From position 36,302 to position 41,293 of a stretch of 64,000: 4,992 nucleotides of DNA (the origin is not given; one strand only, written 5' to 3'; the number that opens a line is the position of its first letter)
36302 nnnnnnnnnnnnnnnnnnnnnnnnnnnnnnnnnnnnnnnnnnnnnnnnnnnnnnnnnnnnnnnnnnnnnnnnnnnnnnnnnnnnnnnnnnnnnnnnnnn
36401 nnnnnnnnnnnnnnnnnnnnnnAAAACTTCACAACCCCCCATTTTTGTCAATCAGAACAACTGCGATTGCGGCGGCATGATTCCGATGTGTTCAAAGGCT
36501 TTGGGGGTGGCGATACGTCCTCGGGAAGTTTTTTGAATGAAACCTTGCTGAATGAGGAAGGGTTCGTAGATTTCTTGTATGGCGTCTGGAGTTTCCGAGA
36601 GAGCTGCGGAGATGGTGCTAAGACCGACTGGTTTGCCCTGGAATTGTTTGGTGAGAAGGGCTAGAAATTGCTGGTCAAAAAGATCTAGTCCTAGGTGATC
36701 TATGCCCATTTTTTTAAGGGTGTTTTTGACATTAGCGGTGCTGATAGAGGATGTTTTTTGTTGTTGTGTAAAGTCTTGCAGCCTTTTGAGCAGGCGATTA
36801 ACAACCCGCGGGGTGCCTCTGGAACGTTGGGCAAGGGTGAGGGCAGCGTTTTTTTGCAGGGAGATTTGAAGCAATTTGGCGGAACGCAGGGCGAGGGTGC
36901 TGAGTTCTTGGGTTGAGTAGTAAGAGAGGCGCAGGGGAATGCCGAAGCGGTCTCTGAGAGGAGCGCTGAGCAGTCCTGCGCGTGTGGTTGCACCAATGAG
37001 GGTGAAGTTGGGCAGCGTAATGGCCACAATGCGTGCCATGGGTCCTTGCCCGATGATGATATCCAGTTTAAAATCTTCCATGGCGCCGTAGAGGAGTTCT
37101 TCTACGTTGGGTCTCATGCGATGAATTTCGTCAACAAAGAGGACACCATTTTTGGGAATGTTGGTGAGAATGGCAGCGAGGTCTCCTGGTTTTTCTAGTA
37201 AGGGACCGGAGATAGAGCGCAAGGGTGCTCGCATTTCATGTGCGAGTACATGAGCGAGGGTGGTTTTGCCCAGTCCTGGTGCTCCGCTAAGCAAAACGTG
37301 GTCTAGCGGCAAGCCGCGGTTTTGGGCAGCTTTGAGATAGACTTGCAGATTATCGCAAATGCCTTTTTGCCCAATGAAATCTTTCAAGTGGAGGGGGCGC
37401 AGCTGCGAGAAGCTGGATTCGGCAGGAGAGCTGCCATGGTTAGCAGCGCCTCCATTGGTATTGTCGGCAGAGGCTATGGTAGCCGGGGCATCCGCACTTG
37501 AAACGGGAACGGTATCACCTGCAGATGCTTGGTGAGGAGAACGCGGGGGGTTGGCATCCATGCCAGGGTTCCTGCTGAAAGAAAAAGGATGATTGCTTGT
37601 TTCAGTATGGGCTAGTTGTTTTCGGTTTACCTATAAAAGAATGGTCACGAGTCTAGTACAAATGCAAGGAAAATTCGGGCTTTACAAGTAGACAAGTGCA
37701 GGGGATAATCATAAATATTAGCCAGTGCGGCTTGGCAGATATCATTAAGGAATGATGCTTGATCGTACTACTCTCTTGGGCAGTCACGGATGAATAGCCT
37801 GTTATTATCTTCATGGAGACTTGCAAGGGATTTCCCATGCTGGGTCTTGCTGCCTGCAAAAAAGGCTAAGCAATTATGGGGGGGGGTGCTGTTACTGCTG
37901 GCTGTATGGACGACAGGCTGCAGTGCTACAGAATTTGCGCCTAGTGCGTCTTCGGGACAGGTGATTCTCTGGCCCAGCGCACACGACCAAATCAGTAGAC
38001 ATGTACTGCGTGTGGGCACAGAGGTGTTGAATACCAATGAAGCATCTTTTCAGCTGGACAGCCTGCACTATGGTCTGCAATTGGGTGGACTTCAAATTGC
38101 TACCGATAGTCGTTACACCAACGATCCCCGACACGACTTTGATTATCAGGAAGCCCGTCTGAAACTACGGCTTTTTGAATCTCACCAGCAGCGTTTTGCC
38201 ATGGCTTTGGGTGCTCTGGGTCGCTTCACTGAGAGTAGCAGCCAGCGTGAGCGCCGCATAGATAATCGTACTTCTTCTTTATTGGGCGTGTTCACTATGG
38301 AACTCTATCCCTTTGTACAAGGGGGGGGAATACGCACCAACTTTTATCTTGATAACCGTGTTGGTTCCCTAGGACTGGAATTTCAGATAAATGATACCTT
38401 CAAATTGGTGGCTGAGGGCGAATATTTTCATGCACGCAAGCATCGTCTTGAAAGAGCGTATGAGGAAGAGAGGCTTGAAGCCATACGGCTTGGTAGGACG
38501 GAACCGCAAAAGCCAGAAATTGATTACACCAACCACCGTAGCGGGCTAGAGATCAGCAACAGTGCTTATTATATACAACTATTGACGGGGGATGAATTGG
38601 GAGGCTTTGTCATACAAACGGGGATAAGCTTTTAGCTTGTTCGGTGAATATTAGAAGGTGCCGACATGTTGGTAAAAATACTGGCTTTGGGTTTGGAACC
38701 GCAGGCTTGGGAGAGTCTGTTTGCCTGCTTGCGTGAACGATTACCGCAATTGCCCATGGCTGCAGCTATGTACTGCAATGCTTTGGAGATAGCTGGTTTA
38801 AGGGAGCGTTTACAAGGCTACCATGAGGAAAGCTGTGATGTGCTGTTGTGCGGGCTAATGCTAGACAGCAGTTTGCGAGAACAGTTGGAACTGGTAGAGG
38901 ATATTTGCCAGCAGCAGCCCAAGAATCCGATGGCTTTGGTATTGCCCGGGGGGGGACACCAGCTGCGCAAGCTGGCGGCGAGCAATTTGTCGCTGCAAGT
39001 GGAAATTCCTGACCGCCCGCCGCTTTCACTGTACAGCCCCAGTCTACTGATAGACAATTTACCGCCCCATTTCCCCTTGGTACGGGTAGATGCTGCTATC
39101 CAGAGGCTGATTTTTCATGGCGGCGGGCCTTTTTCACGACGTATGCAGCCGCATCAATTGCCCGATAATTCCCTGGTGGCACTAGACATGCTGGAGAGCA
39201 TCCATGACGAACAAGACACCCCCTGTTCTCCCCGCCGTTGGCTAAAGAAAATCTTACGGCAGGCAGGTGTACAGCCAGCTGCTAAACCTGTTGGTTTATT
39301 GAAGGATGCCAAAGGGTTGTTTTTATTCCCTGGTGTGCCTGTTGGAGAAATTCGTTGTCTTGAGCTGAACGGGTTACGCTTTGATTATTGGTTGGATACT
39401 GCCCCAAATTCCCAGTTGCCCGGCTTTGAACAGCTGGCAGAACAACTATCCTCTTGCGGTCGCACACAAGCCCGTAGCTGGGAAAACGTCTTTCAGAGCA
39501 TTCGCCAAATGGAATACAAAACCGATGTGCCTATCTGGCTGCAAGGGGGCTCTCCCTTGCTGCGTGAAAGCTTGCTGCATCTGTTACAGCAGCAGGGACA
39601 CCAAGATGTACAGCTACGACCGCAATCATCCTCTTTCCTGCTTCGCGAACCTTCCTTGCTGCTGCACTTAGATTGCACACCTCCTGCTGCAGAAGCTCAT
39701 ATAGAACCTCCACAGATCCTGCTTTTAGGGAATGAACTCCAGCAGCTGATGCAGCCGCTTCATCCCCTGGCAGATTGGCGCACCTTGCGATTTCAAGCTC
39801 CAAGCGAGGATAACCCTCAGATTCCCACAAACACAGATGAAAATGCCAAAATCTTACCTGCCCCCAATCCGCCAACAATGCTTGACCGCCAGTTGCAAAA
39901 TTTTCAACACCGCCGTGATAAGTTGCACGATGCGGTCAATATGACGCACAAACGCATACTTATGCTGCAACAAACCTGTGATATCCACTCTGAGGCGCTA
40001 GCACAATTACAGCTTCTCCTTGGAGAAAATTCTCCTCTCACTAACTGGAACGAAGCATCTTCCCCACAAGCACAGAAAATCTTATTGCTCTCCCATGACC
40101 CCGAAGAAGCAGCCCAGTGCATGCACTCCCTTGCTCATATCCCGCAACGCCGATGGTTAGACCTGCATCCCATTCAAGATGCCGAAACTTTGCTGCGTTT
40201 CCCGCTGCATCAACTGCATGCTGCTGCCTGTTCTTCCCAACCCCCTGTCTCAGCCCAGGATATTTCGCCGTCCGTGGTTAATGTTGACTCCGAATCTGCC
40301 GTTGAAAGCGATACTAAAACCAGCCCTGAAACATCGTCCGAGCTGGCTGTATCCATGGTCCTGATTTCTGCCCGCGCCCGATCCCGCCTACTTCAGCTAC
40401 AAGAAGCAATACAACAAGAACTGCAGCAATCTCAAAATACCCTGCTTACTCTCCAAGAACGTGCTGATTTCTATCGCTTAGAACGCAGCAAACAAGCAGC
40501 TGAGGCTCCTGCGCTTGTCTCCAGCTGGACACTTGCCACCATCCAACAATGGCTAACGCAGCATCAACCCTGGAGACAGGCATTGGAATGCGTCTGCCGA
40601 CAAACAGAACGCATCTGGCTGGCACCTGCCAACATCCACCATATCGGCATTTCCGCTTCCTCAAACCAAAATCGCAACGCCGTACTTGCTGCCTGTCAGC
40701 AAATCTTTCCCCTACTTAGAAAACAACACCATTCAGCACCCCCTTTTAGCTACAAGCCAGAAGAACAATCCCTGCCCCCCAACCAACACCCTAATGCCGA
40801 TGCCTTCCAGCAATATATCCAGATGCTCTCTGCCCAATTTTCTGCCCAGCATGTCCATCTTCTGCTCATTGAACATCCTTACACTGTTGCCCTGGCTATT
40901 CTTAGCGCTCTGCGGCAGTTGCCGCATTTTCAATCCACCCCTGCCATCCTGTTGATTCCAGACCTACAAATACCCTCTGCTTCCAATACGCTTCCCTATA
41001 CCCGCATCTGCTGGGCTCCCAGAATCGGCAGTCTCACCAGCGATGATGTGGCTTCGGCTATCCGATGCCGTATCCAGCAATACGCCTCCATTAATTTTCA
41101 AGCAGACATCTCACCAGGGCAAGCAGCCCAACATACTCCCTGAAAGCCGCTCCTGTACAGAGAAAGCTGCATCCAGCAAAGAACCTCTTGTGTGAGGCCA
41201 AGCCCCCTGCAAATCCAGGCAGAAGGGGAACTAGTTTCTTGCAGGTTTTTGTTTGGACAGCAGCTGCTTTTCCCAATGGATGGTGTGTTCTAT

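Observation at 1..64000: GC skew at synonymous sites reverses sign inside ORFs and operons: 5' ends use G-ending codons, 3' ends use C-ending codons, with an abrupt reset at operon boundaries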

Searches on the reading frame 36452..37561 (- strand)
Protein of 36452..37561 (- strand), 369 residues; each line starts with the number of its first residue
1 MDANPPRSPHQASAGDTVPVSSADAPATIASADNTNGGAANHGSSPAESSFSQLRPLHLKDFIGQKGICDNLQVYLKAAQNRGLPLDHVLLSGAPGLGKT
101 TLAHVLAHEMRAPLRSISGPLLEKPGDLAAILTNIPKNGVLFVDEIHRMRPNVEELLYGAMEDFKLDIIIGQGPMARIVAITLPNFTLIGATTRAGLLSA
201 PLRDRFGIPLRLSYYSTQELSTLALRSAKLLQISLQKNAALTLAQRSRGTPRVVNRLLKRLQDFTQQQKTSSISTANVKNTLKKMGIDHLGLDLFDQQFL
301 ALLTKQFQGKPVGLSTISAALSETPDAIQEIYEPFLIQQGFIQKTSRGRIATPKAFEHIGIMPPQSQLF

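Call 46: search_protein_families(library=pfam, proteins=[window:36452-37561:-], max_evalue=0.00001)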
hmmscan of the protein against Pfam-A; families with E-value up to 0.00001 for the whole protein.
window:36452-37561:- (369 aa): 5 families
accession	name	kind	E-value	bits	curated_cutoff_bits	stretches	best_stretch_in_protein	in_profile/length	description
PF05496.18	RuvB_N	-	3.8e-71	238.4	27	1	54-212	1-159/159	Holliday junction DNA helicase RuvB P-loop domain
PF05491.19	RuvB_C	-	6.3e-25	87.4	24.7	1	290-359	2-71/72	RuvB C-terminal winged helix domain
PF17864.7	AAA_lid_4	-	1.2e-22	79.9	27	1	215-288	1-74/74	RuvB AAA lid domain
PF00004.35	AAA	-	1.1e-21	78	21.2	1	89-211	1-128/131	ATPase family associated with various cellular activities (AAA)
PF07728.20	AAA_5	-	1e-07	32.5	22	0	88-206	1-139/139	AAA domain (dynein-related subfamily)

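Call 48: find_related_loci(query=window:36452-37561:-, collection=metagenome_contigs, flank=10000)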
Query window:36452-37561:- (369 aa) in metagenome_contigs; peptide patterns used: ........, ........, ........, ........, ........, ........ (x = any residue, [..] = any of these).
292 stretches matched a pattern; 94 encode a relative of the query (tblastn E <= 1e-3); the best 80 are kept; 80 distinct loci.
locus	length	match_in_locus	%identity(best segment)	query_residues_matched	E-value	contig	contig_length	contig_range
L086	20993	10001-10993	55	33-366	9e-117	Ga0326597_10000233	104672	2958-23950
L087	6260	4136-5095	54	43-360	4e-114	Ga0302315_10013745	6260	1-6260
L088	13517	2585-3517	53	54-361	3e-113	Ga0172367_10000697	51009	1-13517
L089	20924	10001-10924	53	54-361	4e-112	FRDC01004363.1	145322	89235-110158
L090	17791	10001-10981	53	44-360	3e-112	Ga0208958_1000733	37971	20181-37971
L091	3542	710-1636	55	54-361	2e-114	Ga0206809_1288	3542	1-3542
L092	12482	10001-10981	53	44-360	3e-112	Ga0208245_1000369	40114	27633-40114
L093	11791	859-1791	52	54-360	2e-111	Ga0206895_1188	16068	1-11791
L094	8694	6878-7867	50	40-369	1e-111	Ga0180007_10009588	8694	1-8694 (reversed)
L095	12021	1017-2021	49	25-362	5e-111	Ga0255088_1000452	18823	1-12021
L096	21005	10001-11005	49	25-362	5e-111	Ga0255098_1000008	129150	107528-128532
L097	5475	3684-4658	53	48-369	4e-111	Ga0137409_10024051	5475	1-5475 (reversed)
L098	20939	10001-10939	53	54-360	1e-110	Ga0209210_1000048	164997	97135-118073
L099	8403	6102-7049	52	54-366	7e-111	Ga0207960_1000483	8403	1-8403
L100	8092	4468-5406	53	54-360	1e-110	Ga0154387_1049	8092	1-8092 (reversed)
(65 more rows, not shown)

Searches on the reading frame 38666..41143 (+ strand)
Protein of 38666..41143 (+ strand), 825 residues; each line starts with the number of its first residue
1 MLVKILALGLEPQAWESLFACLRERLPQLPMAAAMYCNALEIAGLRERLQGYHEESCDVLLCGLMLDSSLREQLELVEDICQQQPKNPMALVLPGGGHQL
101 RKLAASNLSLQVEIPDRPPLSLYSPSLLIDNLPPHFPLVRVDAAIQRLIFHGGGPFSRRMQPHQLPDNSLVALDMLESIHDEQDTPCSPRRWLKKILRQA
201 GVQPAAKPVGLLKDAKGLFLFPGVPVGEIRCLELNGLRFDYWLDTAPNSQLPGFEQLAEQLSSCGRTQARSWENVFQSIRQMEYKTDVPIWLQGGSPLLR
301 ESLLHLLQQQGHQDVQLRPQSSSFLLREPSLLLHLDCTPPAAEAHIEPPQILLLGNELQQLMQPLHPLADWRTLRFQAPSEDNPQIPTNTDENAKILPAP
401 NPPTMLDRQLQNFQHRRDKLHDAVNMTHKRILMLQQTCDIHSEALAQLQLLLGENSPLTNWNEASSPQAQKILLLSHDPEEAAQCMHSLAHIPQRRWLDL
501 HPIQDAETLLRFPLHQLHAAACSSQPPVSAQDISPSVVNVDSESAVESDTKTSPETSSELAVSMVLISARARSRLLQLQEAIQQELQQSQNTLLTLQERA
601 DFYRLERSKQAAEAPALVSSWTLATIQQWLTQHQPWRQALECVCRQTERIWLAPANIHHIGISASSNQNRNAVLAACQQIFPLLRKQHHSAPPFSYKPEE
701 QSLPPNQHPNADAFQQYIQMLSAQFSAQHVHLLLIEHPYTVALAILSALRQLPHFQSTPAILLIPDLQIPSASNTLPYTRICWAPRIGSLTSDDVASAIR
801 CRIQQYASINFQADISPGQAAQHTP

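Call 16: search_protein_families(library=pfam, proteins=[window:38666-41143:+], max_evalue=0.00001)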
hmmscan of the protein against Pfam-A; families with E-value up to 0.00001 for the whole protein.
window:38666-41143:+ (825 aa): 0 families

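Call 55: find_homologous_proteins(query=window:38666-41143:+, max_evalue=0.00001)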
Query window:38666-41143:+ (825 aa): 5 proteins with E <= 0.00001 among 8000 candidates.
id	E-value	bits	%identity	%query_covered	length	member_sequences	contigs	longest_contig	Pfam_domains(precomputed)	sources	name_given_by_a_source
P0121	0.0e+0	1855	100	100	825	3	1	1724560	-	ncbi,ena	-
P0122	1.1e-188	647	42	97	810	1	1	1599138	-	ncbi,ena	-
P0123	9.2e-83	297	30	97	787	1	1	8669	-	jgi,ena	-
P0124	4.0e-77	279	27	97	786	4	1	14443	-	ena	-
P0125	5.2e-65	238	25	96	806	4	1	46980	-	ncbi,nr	ncbi:MAG: hypothetical protein IID61_04380 [SAR324 cluster bacterium]|nr:hypothetical protein [SAR32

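Call 56: find_encoding_contigs(protein=P0122, flank=10000, max_places=2)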
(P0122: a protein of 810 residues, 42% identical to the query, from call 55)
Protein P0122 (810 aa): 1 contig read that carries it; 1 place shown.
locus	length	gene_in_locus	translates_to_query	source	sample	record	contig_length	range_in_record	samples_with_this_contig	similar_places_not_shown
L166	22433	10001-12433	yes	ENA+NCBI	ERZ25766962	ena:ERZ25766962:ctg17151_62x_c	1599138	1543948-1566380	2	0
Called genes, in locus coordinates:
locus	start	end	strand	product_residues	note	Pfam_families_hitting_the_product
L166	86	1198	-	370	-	PF00282:Pyridoxal_deC, PF00155:Aminotran_1_2 (weak), PF00266:Aminotran_5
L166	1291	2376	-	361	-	PF04321:RmlD_sub_bind, PF01073:3Beta_HSD, PF01370:Epimerase, PF02719:Polysacc_synt_2, PF16363:GDP_Man_Dehyd, PF07993:NAD_binding_4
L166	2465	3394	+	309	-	PF13641:Glyco_tranf_2_3, PF00535:Glycos_transf_2, PF10111:Glyco_tranf_2_2 (faint)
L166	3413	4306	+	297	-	PF00849:PseudoU_synth_2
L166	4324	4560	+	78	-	-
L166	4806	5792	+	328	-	PF00586:AIRS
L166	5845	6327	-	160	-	-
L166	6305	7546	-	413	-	PF07669:Eco57I, PF05175:MTS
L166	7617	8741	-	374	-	PF05496:RuvB_N, PF00004:AAA, PF07728:AAA_5 (faint), PF17864:AAA_lid_4, PF05491:WHD_RuvB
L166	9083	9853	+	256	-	-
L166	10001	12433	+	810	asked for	-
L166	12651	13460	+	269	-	PF00398:RrnaAD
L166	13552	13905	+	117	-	PF01521:Fe-S_biosyn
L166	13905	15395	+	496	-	PF02366:PMT, PF13231:PMT_2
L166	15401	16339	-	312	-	PF01791:DeoC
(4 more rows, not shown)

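Call 57: find_encoding_contigs(protein=P0123, flank=10000, max_places=2)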
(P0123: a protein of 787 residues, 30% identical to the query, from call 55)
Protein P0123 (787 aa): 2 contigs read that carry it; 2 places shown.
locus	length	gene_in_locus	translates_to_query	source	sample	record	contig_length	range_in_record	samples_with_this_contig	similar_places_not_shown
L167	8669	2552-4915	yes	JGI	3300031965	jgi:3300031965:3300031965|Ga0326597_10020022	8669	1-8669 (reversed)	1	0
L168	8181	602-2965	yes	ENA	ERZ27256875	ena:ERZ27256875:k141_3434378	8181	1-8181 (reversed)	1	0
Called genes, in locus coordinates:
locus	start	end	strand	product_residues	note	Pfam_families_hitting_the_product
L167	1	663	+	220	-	?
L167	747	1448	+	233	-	-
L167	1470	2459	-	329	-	-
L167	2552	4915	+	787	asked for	-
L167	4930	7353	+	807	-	PF00488:MutS_V, PF01713:Smr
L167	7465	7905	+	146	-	PF00692:dUTPase, PF22769:DCD (faint)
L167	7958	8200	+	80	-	PF15777:Anti-TRAP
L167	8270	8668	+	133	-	?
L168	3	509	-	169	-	?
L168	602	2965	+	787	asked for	-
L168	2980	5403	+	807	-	PF00488:MutS_V, PF01713:Smr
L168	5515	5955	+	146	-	PF00692:dUTPase, PF22769:DCD (faint)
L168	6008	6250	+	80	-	PF15777:Anti-TRAP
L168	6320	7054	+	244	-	-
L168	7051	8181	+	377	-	?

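Call 58: find_encoding_contigs(protein=P0124, flank=10000, max_places=2)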
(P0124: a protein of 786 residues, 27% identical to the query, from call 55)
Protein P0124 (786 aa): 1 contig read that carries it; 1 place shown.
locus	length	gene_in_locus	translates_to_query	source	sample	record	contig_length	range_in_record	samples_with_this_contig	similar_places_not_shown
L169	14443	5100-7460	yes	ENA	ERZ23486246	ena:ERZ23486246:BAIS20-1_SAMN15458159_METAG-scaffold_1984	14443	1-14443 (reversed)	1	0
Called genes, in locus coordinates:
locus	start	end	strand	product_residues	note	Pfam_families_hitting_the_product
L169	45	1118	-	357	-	PF05496:RuvB_N, PF00004:AAA, PF07728:AAA_5, PF17864:AAA_lid_4, PF05491:WHD_RuvB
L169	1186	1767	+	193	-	PF13649:Methyltransf_25, PF08241:Methyltransf_11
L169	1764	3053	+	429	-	PF13424:TPR_12 (faint), PF14559:TPR_19 (faint), PF13428:TPR_14 (faint)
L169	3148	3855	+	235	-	-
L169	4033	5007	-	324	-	-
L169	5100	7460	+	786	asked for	-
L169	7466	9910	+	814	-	PF00488:MutS_V, PF20297:MSSS, PF01713:Smr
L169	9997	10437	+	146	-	PF00692:dUTPase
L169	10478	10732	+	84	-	PF00684:DnaJ_CXXCXGXG (weak), PF15777:Anti-TRAP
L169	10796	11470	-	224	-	-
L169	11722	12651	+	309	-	PF00501:AMP-binding, PF13193:AMP-binding_C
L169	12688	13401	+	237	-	-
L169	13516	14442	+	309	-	?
